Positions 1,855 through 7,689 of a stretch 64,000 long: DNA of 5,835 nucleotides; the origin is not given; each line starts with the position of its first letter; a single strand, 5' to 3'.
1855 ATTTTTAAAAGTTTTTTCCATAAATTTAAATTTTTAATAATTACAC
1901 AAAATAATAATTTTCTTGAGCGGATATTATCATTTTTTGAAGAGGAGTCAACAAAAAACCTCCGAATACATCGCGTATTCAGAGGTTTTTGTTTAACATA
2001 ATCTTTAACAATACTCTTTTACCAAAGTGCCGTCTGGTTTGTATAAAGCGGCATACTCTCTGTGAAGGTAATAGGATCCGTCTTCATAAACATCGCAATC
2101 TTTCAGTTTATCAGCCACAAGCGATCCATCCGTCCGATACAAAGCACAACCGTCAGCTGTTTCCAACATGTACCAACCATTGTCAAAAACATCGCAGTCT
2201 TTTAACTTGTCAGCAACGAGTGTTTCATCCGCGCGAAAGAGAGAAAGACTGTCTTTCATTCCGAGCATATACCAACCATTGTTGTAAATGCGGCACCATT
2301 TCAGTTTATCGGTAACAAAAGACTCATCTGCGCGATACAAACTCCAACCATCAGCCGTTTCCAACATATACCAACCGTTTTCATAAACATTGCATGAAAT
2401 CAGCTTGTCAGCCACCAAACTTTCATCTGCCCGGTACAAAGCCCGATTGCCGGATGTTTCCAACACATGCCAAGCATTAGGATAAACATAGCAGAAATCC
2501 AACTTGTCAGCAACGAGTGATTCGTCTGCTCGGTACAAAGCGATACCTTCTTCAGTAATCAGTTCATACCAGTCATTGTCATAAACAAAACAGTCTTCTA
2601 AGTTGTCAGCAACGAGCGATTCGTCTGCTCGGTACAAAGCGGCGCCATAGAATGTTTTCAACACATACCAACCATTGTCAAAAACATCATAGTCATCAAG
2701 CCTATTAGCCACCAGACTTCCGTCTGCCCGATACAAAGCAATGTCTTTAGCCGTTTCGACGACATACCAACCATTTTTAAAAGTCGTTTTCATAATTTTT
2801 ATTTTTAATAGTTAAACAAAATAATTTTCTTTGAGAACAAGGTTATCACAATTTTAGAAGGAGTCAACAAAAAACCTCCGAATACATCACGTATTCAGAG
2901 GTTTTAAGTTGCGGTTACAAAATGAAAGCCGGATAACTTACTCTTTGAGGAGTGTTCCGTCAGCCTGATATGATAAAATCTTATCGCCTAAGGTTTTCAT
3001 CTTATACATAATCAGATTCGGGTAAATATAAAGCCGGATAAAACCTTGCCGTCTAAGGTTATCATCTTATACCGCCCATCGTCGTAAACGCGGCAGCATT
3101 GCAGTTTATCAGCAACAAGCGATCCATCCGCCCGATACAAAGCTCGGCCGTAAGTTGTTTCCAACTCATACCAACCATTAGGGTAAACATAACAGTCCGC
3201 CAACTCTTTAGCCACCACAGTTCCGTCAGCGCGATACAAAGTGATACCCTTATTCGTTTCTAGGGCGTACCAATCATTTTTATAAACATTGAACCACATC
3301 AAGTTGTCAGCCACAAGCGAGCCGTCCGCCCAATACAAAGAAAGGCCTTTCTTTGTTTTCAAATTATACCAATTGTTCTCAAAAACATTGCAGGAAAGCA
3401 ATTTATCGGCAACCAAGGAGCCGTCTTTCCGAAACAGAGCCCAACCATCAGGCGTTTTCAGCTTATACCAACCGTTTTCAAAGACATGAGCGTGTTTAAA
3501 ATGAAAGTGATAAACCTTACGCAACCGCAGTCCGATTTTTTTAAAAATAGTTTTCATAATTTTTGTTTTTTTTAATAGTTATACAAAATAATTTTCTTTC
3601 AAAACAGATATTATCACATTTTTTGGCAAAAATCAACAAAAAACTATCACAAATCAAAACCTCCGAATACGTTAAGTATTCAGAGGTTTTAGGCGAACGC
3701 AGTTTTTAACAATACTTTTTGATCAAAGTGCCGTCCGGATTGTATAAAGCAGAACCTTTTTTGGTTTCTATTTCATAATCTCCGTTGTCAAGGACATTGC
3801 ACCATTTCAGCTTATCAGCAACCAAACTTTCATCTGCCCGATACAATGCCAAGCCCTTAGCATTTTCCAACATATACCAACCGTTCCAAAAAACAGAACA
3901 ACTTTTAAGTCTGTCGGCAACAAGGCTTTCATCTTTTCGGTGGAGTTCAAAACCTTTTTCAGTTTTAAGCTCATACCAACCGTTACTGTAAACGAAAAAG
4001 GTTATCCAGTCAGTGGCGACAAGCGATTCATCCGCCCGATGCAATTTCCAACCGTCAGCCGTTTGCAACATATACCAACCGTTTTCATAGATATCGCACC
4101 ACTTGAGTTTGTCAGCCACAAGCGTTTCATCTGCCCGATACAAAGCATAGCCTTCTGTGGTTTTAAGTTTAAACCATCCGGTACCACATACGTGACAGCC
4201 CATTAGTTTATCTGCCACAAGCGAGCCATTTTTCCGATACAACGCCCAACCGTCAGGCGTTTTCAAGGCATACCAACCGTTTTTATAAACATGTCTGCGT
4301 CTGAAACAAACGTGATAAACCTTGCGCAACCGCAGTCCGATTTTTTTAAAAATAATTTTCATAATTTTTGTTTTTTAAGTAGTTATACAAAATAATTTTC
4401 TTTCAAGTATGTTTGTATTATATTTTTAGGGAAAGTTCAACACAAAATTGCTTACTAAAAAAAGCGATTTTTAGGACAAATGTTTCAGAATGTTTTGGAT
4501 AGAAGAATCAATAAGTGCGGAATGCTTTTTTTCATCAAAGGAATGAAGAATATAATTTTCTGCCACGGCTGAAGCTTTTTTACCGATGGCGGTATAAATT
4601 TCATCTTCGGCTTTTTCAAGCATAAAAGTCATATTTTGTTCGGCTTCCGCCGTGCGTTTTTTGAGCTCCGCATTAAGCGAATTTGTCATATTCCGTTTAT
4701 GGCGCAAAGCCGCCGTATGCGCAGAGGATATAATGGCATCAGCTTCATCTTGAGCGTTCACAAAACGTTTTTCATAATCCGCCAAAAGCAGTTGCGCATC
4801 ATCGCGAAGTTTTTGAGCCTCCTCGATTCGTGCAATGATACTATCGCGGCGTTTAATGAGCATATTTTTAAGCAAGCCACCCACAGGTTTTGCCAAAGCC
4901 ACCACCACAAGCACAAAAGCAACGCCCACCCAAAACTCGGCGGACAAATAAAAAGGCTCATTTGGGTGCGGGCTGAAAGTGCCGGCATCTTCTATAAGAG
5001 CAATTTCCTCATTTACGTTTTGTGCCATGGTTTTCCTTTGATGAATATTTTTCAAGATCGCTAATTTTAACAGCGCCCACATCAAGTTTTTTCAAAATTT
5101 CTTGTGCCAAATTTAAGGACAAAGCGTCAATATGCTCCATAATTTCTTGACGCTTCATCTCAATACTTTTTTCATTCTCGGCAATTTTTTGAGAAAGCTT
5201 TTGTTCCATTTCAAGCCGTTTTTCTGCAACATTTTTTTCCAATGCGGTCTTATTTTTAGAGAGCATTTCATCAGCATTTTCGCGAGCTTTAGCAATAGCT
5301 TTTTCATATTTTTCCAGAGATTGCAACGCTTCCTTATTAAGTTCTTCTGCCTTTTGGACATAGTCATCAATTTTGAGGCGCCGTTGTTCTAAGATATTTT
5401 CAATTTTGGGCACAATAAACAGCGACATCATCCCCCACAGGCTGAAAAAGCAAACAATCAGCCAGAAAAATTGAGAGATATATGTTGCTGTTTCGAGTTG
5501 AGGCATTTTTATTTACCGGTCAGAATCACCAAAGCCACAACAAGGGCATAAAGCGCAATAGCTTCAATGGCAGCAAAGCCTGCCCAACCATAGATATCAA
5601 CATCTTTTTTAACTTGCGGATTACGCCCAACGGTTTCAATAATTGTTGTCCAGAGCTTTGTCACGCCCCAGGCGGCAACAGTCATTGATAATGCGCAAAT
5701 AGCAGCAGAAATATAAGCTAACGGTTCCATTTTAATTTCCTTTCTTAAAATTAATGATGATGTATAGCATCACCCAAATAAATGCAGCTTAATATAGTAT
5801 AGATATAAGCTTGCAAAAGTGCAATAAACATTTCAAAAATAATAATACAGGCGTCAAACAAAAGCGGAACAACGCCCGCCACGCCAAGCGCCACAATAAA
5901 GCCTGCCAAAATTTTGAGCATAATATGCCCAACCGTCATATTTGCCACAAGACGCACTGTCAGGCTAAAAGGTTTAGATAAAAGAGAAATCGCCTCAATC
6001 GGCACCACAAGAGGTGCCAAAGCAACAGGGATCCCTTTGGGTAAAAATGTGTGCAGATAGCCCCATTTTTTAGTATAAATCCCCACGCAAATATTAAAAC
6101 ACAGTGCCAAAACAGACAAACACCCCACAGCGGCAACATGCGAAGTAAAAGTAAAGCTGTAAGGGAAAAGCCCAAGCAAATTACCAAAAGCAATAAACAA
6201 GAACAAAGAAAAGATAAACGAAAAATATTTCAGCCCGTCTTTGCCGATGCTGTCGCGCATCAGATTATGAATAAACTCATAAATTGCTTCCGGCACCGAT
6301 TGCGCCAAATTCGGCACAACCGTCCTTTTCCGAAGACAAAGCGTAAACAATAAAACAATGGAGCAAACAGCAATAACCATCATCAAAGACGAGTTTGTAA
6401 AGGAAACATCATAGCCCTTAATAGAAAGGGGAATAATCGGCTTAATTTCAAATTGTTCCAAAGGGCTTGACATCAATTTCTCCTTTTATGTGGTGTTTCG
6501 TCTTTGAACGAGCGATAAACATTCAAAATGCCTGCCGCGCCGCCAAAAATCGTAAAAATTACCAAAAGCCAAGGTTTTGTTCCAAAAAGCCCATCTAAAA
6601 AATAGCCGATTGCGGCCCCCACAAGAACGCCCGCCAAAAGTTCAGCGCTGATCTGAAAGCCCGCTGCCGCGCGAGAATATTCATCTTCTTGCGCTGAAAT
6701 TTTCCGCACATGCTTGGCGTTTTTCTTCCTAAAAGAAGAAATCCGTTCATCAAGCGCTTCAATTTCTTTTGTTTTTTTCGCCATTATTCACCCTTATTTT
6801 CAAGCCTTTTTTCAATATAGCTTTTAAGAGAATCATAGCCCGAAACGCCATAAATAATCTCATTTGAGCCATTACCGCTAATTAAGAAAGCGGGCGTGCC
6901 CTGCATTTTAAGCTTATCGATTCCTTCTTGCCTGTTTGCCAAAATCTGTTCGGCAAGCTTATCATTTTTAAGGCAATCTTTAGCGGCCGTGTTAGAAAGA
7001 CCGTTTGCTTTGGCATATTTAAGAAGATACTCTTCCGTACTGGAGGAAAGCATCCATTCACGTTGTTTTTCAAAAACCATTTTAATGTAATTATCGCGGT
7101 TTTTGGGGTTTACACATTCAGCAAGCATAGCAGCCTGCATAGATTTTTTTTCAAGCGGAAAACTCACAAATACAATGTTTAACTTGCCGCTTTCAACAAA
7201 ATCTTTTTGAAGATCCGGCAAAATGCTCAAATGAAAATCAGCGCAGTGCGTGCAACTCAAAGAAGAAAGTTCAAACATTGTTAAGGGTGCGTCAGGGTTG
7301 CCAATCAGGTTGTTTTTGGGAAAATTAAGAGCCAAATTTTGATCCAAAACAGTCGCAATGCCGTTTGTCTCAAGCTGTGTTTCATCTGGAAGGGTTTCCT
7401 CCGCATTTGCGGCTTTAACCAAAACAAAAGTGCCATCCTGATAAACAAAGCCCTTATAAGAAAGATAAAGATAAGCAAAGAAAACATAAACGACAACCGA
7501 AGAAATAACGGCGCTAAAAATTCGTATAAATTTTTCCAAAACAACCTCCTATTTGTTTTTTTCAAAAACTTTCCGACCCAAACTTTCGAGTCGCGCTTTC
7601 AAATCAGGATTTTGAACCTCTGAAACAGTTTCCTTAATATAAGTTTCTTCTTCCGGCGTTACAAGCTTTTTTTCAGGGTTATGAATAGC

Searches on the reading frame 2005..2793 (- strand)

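Call 7: search_protein_families(library=pfam, proteins=[window:2005-2793:-], max_evalue=0.01)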
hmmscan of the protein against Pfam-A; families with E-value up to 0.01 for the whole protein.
window:2005-2793:- (262 aa): 3 families
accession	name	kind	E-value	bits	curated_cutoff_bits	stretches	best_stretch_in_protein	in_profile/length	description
PF23112.1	PUB62-63_C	-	3.5e-06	27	27.1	0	121-148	18-45/59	U-box protein 62/63 C-terminal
PF05410.19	Peptidase_C31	-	0.00038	20.9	25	0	217-241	48-71/105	Porcine arterivirus-type cysteine proteinase alpha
PF10983.13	DUF2793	-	0.0033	17.7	27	0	137-158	55-76/87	Protein of unknown function (DUF2793)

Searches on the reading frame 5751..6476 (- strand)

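Call 7: search_protein_families(library=pfam, proteins=[window:5751-6476:-], max_evalue=0.01)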
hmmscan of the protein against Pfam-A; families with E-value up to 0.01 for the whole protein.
window:5751-6476:- (241 aa): 1 family
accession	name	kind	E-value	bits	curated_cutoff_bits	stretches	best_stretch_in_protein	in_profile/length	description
PF00119.25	ATP-synt_A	-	9.1e-55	186.3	33.9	1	31-234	2-216/217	ATP synthase A chain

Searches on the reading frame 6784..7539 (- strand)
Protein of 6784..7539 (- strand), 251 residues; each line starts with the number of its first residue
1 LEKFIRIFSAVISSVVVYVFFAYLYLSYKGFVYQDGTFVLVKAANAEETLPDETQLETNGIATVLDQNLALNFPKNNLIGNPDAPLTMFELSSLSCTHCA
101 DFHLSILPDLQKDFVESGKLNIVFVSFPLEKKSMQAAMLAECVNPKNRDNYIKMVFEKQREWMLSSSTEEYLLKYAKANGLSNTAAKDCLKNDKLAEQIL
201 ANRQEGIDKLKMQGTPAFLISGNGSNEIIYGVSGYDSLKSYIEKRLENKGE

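Call 7: search_protein_families(library=pfam, proteins=[window:6784-7539:-], max_evalue=0.01)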
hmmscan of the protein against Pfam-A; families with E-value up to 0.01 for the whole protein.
window:6784-7539:- (251 aa): 2 families
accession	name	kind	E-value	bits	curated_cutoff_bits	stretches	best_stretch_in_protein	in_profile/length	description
PF13462.12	Thioredoxin_4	-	1.1e-29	104.2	23.2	1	77-243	6-164/165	Thioredoxin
PF01323.26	DSBA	-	1.9e-06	28.2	25.6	1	125-242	75-190/191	DSBA-like thioredoxin domain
